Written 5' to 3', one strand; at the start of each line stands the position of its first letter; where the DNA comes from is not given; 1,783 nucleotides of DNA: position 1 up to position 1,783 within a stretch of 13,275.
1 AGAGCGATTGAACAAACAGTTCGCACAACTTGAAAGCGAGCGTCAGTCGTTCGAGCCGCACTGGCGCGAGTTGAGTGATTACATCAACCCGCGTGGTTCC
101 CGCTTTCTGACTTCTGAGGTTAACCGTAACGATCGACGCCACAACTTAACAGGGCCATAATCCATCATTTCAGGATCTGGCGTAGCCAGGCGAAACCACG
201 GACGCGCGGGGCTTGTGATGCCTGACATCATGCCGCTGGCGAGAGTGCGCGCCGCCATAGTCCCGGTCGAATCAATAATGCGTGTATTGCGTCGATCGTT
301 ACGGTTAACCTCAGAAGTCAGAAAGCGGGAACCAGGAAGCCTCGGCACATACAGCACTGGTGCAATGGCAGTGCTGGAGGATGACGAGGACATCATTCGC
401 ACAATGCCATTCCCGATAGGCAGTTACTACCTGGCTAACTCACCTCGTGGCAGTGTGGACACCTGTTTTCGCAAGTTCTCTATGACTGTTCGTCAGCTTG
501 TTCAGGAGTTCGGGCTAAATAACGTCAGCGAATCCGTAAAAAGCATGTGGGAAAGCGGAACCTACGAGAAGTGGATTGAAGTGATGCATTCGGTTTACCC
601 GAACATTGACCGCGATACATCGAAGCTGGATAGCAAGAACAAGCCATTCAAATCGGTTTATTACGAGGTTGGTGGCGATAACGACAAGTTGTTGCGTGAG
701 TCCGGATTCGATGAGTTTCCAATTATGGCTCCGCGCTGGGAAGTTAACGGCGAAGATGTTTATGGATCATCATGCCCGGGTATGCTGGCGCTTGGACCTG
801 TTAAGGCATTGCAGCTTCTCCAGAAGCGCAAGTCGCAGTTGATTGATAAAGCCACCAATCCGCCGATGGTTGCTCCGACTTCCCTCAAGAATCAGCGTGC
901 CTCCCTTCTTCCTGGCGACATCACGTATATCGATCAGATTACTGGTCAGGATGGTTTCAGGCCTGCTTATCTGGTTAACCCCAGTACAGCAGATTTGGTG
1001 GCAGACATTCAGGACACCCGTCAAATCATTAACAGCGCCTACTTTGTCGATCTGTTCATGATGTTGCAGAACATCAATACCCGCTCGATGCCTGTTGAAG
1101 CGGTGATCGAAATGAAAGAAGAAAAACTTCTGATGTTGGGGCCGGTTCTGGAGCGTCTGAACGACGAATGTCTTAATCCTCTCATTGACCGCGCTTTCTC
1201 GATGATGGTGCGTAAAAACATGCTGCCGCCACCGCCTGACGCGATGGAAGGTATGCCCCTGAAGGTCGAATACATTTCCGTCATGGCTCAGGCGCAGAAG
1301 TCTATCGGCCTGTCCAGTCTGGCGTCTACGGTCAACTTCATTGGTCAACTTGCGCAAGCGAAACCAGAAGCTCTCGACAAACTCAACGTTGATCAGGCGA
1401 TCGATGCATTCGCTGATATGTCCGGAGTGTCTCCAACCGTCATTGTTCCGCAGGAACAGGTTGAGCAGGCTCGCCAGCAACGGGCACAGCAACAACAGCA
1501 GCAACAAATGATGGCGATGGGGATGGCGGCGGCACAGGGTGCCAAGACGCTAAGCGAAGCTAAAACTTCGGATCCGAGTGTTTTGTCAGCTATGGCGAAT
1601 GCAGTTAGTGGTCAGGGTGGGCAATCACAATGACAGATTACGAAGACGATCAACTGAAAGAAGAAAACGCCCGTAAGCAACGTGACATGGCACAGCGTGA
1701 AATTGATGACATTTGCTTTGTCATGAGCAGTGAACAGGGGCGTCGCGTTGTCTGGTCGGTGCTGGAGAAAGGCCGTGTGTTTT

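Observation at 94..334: Flippable 149-bp segment bracketed by 46-bp perfect inverted repeats splits the portal gene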

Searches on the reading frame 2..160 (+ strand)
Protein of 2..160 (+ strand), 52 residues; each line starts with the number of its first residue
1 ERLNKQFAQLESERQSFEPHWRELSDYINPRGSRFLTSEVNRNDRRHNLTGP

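Call 25: find_encoding_contigs(protein=window:2-160:+, flank=10000, max_places=10)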
Protein window:2-160:+ (52 aa): no gene with exactly this product is on record in the collection.

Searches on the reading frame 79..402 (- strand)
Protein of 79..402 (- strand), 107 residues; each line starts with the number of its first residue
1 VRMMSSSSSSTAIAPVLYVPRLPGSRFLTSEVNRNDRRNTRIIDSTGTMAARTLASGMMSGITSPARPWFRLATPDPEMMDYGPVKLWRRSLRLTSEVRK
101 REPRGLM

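Call 29: list_cluster_members(proteins=[window:215-1630:+, window:230-1630:+, window:245-1630:+, window:278-1630:+, window:365-1630:+, window:79-402:-, window:8405-8572:-, window:7910-8374:+, window:9041-11788:+, window:1630-1926:+])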
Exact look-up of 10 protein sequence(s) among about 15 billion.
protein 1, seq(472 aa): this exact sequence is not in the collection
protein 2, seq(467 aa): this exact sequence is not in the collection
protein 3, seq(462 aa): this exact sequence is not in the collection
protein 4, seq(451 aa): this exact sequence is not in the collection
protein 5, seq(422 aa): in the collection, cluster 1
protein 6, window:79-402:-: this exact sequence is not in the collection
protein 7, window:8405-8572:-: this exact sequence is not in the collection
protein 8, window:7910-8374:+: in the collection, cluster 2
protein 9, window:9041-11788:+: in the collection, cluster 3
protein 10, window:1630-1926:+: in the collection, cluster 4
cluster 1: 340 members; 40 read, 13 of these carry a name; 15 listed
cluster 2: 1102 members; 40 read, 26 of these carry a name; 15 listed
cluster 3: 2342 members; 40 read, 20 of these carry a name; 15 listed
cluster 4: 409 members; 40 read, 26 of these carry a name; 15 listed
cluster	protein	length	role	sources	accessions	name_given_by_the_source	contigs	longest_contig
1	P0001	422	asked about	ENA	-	-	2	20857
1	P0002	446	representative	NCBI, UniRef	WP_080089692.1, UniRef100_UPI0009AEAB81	portal protein, partial [Salmonella enterica] | portal protein n=2 Tax=Enterobacteriaceae TaxID=543 RepID=UPI0009AEAB81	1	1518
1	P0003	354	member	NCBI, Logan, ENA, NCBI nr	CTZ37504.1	phage terminase%2C large subunit [Escherichia coli]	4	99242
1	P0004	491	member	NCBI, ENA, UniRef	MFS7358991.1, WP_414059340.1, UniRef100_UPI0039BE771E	terminase [Rahnella inusitata] | terminase n=1 Tax=Rahnella inusitata TaxID=58169 RepID=UPI0039BE771E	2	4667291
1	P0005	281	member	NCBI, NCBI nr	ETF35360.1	hypothetical protein G975_01852 [Escherichia coli UMEA 3489-1]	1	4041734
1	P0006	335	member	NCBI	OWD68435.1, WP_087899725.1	terminase, partial [Escherichia coli]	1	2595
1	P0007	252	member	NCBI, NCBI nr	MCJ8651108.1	terminase, partial [Escherichia coli] | terminase [Escherichia coli]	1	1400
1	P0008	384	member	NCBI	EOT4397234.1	portal protein, partial [Escherichia coli]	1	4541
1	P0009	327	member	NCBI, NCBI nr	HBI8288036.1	TPA: terminase, partial [Escherichia coli] | terminase [Escherichia coli]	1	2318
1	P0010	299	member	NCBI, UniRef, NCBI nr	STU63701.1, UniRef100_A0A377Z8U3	Uncharacterised protein [Klebsiella pneumoniae subsp. ozaenae] | Terminase n=1 Tax=Klebsiella pneumoniae subsp. ozaenae TaxID=574 RepID=A0A377Z8U3_KLEPO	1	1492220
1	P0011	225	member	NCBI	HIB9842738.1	TPA: portal protein, partial [Escherichia coli]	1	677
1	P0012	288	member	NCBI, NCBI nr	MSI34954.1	terminase, partial [Escherichia coli] | terminase [Escherichia coli]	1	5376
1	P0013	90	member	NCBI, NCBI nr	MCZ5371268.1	portal protein, partial [Escherichia coli] | portal protein [Escherichia coli]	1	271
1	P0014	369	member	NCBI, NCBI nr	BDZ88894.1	hypothetical protein VEE68_33410 [Escherichia coli]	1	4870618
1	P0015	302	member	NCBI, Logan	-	-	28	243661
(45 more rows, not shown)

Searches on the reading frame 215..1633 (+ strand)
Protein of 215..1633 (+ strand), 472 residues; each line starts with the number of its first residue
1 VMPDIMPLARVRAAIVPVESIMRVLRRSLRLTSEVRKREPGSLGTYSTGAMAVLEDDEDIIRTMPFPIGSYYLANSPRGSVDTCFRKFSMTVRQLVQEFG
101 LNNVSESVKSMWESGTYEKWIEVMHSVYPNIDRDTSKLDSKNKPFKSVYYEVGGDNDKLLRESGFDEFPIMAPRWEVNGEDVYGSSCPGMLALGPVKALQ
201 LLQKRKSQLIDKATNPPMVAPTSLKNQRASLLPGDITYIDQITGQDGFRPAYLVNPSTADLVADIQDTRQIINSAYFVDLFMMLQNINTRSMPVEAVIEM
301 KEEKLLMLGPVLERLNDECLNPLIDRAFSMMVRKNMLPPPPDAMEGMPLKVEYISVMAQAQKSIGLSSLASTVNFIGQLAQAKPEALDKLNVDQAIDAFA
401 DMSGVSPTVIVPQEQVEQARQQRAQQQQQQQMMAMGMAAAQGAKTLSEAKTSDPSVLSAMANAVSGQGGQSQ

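Call 26: find_encoding_contigs(protein=window:218-1633:+, flank=10000, max_places=10)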
Protein window:218-1633:+ (471 aa): no gene with exactly this product is on record in the collection.

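Call 30: find_encoding_contigs(protein=P0001, flank=10000, max_places=10)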
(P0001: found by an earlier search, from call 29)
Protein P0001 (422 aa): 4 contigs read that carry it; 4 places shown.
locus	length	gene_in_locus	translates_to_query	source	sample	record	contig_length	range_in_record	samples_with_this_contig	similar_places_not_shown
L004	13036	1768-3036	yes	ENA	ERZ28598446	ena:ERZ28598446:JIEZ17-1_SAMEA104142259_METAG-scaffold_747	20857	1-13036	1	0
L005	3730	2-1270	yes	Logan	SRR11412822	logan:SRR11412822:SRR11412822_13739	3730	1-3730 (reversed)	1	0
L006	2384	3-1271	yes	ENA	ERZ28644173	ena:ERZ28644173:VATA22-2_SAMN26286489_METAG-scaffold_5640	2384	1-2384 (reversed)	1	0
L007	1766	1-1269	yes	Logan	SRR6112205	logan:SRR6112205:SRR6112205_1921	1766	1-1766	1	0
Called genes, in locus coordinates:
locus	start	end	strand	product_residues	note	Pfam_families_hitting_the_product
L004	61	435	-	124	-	PF13876:Phage_gp49_66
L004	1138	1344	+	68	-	-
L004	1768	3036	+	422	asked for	PF12236:Head-tail_con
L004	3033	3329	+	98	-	PF25181:Phage_Bbp19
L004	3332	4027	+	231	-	-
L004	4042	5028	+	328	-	PF20911:GP7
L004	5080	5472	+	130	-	-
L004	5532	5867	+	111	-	-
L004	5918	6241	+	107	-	PF21628:Gp10-like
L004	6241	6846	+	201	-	-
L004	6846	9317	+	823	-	-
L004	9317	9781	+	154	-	-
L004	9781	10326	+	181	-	PF24072:T7_gp14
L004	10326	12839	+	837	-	-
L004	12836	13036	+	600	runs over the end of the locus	-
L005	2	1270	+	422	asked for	PF12236:Head-tail_con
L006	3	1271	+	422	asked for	PF12236:Head-tail_con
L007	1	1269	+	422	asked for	PF12236:Head-tail_con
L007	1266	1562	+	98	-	PF25181:Phage_Bbp19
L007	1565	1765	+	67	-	?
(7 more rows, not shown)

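Call 41: search_protein_families(library=pfam, proteins=[window:215-1633:+], max_evalue=0.001)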
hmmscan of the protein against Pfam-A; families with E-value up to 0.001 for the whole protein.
window:215-1633:+ (472 aa): 1 family
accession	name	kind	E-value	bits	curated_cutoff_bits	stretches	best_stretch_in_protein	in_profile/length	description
PF12236.14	Head-tail_con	-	5e-137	457.7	27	1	42-409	124-488/489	Bacteriophage head to tail connecting protein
